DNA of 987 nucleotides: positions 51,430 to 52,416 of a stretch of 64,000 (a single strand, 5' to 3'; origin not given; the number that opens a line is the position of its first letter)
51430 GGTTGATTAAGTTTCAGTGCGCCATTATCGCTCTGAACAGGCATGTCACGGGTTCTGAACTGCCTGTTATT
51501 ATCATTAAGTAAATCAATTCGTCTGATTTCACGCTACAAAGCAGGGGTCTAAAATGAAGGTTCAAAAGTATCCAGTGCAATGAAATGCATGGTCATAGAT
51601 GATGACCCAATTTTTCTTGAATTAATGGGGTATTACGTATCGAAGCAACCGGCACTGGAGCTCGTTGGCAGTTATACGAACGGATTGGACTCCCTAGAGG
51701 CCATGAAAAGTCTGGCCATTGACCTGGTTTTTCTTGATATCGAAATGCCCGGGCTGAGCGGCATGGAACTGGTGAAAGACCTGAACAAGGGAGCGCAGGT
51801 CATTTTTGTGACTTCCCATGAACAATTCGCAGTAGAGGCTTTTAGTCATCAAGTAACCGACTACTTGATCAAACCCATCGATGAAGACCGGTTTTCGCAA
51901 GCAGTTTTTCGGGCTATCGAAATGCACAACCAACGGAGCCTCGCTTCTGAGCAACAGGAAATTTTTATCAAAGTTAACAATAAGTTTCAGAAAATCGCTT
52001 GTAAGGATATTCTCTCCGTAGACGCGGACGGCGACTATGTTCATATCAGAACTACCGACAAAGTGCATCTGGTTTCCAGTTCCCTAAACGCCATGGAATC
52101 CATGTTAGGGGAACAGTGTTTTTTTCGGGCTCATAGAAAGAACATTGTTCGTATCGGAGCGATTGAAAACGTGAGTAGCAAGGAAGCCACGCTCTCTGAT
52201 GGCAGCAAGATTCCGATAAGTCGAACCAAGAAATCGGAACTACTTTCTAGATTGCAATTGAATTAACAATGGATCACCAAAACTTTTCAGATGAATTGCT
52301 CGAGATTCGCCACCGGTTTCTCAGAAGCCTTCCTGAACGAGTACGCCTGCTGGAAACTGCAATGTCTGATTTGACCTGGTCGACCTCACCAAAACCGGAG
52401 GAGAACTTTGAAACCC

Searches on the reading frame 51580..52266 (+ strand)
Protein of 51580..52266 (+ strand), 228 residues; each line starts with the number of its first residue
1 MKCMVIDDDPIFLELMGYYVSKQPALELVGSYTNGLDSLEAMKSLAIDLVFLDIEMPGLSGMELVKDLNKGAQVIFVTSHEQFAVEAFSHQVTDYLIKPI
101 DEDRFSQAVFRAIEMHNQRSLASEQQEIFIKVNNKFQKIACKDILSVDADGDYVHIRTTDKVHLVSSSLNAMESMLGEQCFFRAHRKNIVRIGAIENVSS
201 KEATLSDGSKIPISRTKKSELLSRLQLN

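Call 30: search_protein_families(library=pfam, proteins=[window:51580-52266:+], max_evalue=0.001)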
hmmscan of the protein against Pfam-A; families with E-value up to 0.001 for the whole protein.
window:51580-52266:+ (228 aa): 2 families
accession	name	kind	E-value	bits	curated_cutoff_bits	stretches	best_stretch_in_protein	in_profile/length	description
PF00072.30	Response_reg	-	1.2e-20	74.2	30.2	1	4-109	2-110/111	Response regulator receiver domain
PF04397.21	LytTR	-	6.2e-19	68.5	22.6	1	136-225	3-97/98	LytTr DNA-binding domain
